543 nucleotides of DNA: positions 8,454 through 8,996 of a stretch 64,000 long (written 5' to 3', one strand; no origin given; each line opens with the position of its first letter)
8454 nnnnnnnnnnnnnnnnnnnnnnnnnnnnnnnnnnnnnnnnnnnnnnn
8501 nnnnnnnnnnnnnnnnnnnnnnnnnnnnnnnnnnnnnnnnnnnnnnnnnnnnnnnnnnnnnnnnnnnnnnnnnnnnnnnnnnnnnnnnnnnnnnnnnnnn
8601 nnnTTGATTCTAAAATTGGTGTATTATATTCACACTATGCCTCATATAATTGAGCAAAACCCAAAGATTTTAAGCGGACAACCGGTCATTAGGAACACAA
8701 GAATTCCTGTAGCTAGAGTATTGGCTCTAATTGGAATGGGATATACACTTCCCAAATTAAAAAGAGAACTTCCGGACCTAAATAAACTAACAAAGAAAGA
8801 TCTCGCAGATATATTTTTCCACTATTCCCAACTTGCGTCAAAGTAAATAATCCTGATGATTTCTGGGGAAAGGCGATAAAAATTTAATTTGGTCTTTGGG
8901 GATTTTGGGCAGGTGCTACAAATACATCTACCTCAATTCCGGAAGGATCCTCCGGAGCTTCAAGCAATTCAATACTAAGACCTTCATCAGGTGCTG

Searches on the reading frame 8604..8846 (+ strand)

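Call 84: search_protein_families(library=pfam, proteins=[window:8604-8846:+], max_evalue=0.01)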
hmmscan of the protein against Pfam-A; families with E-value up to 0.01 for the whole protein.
window:8604-8846:+ (80 aa): 1 family
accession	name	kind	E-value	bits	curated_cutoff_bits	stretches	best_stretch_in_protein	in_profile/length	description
PF04255.20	DUF433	-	1.3e-13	51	23.6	1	16-61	1-46/56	Protein of unknown function (DUF433)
